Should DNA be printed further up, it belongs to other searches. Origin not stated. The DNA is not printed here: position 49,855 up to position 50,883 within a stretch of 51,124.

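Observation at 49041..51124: Four paralogous Crp/Fnr-type regulator modules clustered around the circular junction (with 778-3140)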

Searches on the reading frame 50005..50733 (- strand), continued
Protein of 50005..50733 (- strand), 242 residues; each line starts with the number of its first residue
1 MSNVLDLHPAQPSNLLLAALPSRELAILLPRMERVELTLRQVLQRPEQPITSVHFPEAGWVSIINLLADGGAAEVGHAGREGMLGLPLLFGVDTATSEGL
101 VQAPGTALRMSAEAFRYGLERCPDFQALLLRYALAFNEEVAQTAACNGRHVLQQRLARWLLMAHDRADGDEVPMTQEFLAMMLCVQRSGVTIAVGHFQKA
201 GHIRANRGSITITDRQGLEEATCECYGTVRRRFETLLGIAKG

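Call 61: find_encoding_contigs(protein=P0013, flank=10000, max_places=2)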
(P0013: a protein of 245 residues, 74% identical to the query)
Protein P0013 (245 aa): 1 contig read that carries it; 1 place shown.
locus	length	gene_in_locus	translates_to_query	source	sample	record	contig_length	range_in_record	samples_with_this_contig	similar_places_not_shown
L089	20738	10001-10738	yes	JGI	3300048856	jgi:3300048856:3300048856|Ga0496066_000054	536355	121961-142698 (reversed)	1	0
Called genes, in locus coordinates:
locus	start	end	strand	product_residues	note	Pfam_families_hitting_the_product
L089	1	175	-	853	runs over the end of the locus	PF00999:Na_H_Exchanger, PF00027:cNMP_binding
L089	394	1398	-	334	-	PF16884:ADH_N_2, PF00107:ADH_zinc_N, PF13602:ADH_zinc_N_2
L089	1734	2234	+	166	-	PF03205:MobB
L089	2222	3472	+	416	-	PF03453:MoeA_N, PF00994:MoCF_biosynth, PF03454:MoeA_C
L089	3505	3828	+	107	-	PF03992:ABM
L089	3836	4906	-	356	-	PF01544:CorA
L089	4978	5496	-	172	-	-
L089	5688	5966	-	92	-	-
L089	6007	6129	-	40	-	-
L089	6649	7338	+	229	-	PF02481:DNA_processg_A, PF18306:LDcluster4 (weak)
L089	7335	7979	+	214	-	-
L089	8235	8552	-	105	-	-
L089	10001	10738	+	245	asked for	PF00027:cNMP_binding (weak), PF13545:HTH_Crp_2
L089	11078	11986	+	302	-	PF20582:UPF0758_N (weak), PF04002:RadC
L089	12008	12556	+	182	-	PF05981:CreA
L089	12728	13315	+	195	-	PF09335:VTT_dom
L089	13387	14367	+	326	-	PF03401:TctC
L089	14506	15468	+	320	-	PF03401:TctC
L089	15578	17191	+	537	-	PF00496:SBP_bac_5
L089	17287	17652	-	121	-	-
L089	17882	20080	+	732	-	PF00270:DEAD (weak), PF04851:ResIII, PF13604:AAA_30 (faint), PF17757:UvrB_inter, PF27431:UvrB_3rd, PF00271:Helicase_C, PF12344:UvrB, PF02151:UVR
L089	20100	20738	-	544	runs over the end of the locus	-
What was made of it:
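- A 536-kb chromosomal contig from the same sample has a single copy at 74% identity (call 61).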

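Call 62: find_encoding_contigs(protein=P0016, flank=10000, max_places=2)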
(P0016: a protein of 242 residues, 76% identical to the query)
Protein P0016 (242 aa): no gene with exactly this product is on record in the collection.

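Call 67: find_related_loci(query=A7, collection=viral_contigs, flank=10000)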
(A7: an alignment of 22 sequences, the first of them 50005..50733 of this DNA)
Query A7 (242 aa) in viral_contigs; peptide patterns used: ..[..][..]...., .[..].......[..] (x = any residue, [..] = any of these).
84 stretches matched a pattern; 19 encode a relative of the query (tblastn E <= 1e-3); 19 distinct loci.
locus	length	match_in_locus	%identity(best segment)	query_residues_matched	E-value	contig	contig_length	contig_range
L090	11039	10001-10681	56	12-238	1e-80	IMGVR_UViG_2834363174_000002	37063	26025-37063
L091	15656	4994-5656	49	14-234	5e-65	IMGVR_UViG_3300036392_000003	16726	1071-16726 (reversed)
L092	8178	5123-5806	44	9-237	2e-55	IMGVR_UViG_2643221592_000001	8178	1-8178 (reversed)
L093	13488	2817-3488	39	13-237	4e-47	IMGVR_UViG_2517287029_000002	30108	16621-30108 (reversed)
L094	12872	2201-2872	38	13-237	6e-47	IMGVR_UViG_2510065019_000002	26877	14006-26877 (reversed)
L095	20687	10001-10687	41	11-237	2e-45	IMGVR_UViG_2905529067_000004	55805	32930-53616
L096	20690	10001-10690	37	14-242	2e-45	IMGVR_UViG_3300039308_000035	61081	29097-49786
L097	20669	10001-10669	40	14-237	6e-44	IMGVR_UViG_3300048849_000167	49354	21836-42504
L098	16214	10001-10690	35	9-238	1e-41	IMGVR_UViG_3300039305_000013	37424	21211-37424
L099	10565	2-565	40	50-237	3e-41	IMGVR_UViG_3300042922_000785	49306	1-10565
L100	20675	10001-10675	38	14-238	5e-41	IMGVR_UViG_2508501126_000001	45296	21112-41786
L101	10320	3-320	61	132-237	3e-39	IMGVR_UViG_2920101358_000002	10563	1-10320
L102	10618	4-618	34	35-239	2e-36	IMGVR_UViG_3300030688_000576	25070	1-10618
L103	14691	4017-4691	33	13-239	2e-36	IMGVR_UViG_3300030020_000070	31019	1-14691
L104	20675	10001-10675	33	13-239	2e-36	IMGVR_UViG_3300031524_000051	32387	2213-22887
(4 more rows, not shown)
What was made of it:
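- Tried and rejected: A broad family alignment was needed (call 67).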

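Call 70: find_encoding_contigs(protein=P0122, flank=10000, max_places=2)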
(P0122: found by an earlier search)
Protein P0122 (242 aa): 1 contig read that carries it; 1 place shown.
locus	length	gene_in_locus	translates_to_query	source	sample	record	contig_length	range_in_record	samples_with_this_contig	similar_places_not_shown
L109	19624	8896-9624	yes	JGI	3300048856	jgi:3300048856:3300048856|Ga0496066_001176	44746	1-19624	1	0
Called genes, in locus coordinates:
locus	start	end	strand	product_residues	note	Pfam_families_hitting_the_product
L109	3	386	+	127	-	?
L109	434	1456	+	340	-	PF01758:SBF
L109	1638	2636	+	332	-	PF07690:MFS_1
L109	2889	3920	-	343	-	PF27429:LB_356 (faint)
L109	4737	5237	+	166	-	-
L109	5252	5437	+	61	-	-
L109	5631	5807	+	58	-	-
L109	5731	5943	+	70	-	-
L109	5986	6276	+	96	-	PF00665:rve (weak)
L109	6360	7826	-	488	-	PF07519:Tannase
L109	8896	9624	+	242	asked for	PF00027:cNMP_binding (weak), PF13545:HTH_Crp_2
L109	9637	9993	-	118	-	-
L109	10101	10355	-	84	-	PF21834:DUF6894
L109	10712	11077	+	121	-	PF00027:cNMP_binding (weak)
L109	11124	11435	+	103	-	PF13545:HTH_Crp_2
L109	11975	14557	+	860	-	PF13426:PAS_9 (weak), PF00989:PAS, PF00989:PAS, PF08448:PAS_4, PF13426:PAS_9, PF08447:PAS_3, PF02518:HATPase_c, PF00072:Response_reg, +3 more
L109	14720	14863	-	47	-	-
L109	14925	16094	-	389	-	PF01266:DAO, PF01494:FAD_binding_3, PF13450:NAD_binding_8 (weak)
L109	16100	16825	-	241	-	PF13489:Methyltransf_23 (weak), PF08241:Methyltransf_11 (weak), PF13649:Methyltransf_25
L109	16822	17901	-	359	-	PF00195:Chal_sti_synt_N, PF08392:FAE1_CUT1_RppA, PF08545:ACP_syn_III, PF02797:Chal_sti_synt_C, PF08541:ACP_syn_III_C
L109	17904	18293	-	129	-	PF14087:DUF4267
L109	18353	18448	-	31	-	-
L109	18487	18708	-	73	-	-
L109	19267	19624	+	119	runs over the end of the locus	-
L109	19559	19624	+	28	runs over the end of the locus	-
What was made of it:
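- L109 carries transporters, a tannase, a type III PKS and no phage gene in the 19.6 kb seen (call 70).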

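Call 84: predict_structure(alignment_id=A9)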
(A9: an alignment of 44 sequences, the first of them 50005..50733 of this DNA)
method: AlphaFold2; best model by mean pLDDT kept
length: 242 residues; sequences in the alignment: 44
mean_pLDDT: 92.1   pTM: 0.87
mean pLDDT of the five models: 92.1, 91.6, 90.9, 89.3, 88.6
residues with pLDDT >= 90: 203; 70-90: 27; 50-70: 3; < 50: 9
segments of 3 or more residues with pLDDT < 50: 1-8
pLDDT, mean of each block of 10 residues (from residue 1): 46 91 96 97 97 97 90 92 97 96 96 98 98 96 92 96 89 91 92 97 94 97 94 90 56
secondary structure, 60 per line:
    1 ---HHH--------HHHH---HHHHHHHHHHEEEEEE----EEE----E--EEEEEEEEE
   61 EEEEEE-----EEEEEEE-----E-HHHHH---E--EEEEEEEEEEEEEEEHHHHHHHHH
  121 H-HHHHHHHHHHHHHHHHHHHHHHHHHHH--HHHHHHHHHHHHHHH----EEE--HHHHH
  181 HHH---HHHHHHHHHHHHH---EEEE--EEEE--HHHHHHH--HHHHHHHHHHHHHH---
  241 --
elements in order: H15-18 H22-31 E32-37 E42-44 E52-66 E72-78 H86-90 E97-111 H112-121 H123-149 H152-166 E171-173 H176-183 H187-199 E203-206 E209-212 H215-221 H224-237
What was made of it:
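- On Crp/Fnr superfamily: The AF2 model shows the barrel (call 84). pLDDT 92 and pTM 0.87 (call 84).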

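Call 87: fold_search(model_id=the predicted structure, library=pdb)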
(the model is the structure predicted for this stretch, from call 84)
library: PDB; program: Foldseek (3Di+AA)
matches with E <= 10: 1722; with E <= 0.001: 442
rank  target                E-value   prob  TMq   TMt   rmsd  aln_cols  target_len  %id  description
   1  4a2u_F                4.9e-14  1.00  0.74  0.79   3.4       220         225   20  CRP(CAP) from Myco. Tuberculosis, with cAMP (released 2012-10-10)
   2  3d0s_A                1.4e-13  1.00  0.71  0.76   3.4       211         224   21  cAMP receptor protein from m.tuberculosis, cAMP-free form (released 2009-02-03)
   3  3i54_D                4.8e-13  1.00  0.74  0.78   3.3       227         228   22  Crystal structure of MtbCRP in complex with cAMP (released 2009-09-08)
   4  4a2u_H                4.8e-13  1.00  0.74  0.79   3.3       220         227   20  CRP(CAP) from Myco. Tuberculosis, with cAMP (released 2012-10-10)
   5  4byy_A                5.1e-13  1.00  0.70  0.74   3.9       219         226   20  Apo GlxR (released 2014-07-30)
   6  4cyd_A                1.1e-12  1.00  0.74  0.80   3.1       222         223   20  GlxR bound to cAMP (released 2014-12-17)
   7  3i54_A                1.1e-12  1.00  0.71  0.75   3.6       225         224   21  Crystal structure of MtbCRP in complex with cAMP (released 2009-09-08)
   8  3h3u_A                1.1e-12  1.00  0.69  0.76   4.0       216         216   21  Crystal structure of CRP (cAMP receptor Protein) from Mycobacterium tuberculosis (released 2010-02-02)
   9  3r6s_C                1.3e-12  1.00  0.74  0.80   3.2       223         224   20  Crystal structure of GlxR transcription factor from Corynebacterium glutamicum with cAMP (released 2012-03-28)
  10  3r6s_F                2.6e-12  1.00  0.68  0.74   3.8       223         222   19  Crystal structure of GlxR transcription factor from Corynebacterium glutamicum with cAMP (released 2012-03-28)
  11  3r6s_A                2.9e-12  1.00  0.75  0.80   3.3       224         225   20  Crystal structure of GlxR transcription factor from Corynebacterium glutamicum with cAMP (released 2012-03-28)
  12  3mzh_A                3.3e-12  1.00  0.74  0.79   3.3       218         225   21  Crystal structure of cAMP receptor protein from mycobacterium tuberculosis in complex with cAMP and its DNA binding el (released 2011-06-08)
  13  3i54_C                3.7e-12  1.00  0.70  0.81   3.2       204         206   22  Crystal structure of MtbCRP in complex with cAMP (released 2009-09-08)
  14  4ev0_D                4.9e-12  1.00  0.46  0.51  15.9       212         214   16  Crystal Structure of Thermus thermophilus Catabolite Activator Protein (released 2012-06-20)
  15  3h3u_B                9.2e-12  1.00  0.61  0.67   4.6       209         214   20  Crystal structure of CRP (cAMP receptor Protein) from Mycobacterium tuberculosis (released 2010-02-02)
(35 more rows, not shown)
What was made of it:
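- On Crp/Fnr superfamily: Foldseek TM-score 0.74-0.80, E 5e-14, to Mtb CRP and GlxR (call 87).
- Protein fold: AF2 pLDDT 92; TM-score 0.74-0.80 to M. tuberculosis CRP and GlxR (calls 84, 87). Xanthomonas Clp is among the structural neighbours, at TM-score 0.64-0.73 (call 87).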

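Call 92: search_solved_structures(query=A9, max_evalue=0.1, show_alignments=5)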
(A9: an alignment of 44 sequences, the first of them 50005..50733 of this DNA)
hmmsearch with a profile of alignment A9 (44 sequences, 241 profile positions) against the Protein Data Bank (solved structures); distinct sequences matched with E-value up to 0.1: 22.
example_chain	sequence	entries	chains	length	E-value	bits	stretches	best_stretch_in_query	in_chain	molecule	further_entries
3dv8_A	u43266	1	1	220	4.1e-08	36.2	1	150-219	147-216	transcriptional regulator, Crp/Fnr family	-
3dkw_A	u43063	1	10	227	1.4e-07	34.5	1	7-218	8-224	DNR protein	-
4byy_A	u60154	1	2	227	5.7e-07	32.5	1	15-217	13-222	TRANSCRIPTIONAL REGULATOR, CRP/FNR FAMILY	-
4cyd_A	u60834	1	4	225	5.8e-07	32.5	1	16-217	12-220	PROBABLE TRANSCRIPTION REGULATOR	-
3r6s_A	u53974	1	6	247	7.3e-07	32.1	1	15-217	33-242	transcription regulator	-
3d0s_A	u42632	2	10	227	1.1e-06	31.5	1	15-217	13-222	TRANSCRIPTIONAL REGULATORY PROTEIN | PROBABLE TRANSCRIPTIONAL REGULATORY PROTEIN (PROBABLY CRP/ FNR-FAMILY)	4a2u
3mzh_A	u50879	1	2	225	1.2e-06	31.4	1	16-217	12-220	PROBABLE TRANSCRIPTIONAL REGULATORY PROTEIN (PROBABLY CRP/FNR-FAMILY)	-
3h3u_A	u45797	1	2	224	1.3e-06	31.4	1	16-217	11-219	PROBABLE TRANSCRIPTIONAL REGULATORY PROTEIN (PROBABLY CRP/FNR-FAMILY)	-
3i54_A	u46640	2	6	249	1.3e-06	31.3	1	13-217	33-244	Transcriptional regulator, Crp/Fnr family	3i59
5w5b_A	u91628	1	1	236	5.6e-06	29.3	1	18-220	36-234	HTH-type transcriptional regulator Cmr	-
5w5a_A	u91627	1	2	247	6.5e-06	29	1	18-220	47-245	HTH-type transcriptional regulator Cmr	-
8h3v_X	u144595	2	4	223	0.00011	25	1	38-212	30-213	NtcA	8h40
3la2_A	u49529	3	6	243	0.00013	24.7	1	37-212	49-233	Global nitrogen regulator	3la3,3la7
2zcw_A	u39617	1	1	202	0.00013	24.7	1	161-221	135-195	Transcriptional regulator, FNR/CRP family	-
2pqq_A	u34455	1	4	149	0.0007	22.4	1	10-131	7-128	Putative transcriptional regulator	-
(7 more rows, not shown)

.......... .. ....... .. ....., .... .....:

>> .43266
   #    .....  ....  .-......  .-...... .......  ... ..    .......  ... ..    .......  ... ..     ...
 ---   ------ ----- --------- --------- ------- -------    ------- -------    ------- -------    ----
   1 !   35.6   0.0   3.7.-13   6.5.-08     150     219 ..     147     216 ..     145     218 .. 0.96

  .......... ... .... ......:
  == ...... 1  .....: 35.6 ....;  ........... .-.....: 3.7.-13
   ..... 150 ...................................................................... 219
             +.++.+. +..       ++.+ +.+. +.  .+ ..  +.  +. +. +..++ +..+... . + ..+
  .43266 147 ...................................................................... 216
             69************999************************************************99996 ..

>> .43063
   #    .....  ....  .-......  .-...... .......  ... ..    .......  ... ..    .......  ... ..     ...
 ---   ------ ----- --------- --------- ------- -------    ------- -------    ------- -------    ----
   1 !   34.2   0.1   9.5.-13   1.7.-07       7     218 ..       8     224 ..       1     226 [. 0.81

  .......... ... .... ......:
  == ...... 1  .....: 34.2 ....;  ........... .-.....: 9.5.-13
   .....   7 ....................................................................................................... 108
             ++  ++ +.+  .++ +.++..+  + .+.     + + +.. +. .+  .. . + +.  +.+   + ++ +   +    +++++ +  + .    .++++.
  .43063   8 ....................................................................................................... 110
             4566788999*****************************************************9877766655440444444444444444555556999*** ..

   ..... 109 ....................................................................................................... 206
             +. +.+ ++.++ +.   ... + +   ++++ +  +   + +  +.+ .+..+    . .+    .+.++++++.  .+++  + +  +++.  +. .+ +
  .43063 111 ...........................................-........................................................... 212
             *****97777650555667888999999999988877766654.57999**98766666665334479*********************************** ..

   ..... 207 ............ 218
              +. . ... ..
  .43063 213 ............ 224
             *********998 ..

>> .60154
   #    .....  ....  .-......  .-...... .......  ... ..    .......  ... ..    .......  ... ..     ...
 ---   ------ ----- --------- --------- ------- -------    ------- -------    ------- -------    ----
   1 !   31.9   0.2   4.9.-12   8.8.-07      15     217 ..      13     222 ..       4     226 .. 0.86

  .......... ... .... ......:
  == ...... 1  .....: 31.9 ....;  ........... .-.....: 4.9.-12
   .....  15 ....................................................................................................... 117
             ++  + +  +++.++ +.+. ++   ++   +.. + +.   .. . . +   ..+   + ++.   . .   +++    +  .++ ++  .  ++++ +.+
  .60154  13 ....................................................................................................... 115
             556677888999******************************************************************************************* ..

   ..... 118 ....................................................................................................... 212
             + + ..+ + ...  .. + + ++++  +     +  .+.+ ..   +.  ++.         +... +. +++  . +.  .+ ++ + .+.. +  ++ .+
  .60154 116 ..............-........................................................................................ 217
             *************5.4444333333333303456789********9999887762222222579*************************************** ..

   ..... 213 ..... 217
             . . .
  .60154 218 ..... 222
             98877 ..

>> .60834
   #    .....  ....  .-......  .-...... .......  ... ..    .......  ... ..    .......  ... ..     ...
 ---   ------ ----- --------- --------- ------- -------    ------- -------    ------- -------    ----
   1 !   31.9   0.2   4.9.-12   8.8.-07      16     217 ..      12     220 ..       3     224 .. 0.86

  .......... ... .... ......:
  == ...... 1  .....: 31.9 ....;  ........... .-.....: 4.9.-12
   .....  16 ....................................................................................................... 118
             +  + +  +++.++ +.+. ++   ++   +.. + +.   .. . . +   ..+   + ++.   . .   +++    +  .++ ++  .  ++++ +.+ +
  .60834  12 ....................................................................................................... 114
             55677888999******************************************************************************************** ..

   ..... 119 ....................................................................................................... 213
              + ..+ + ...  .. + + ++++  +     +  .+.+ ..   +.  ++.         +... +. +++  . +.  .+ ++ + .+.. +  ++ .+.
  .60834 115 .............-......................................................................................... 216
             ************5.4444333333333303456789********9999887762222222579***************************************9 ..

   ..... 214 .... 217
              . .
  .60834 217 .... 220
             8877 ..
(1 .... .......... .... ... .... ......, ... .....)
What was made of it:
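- Closest known: Crp/Fnr superfamily regulators. Different: The cNMP cassette Glu and Arg are replaced (call 92).
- Checked: In an HMM alignment to cAMP-binding GlxR, the phosphate-binding Arg aligns with S/T/S/A at position 95 and the cassette Glu with Leu86 (call 92).
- Tried and rejected: I used GlxR instead (call 92).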

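Call 93: search_protein_families(library=padloc, proteins=[window:50005-50733:-], max_evalue=0.001)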
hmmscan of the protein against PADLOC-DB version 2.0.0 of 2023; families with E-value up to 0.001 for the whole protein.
window:50005-50733:- (242 aa): 0 families

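Call 94: find_encoding_contigs(protein=P0017, flank=10000, max_places=2)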
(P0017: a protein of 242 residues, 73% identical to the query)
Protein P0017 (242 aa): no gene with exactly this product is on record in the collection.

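Call 95: find_encoding_contigs(protein=P0018, flank=10000, max_places=2)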
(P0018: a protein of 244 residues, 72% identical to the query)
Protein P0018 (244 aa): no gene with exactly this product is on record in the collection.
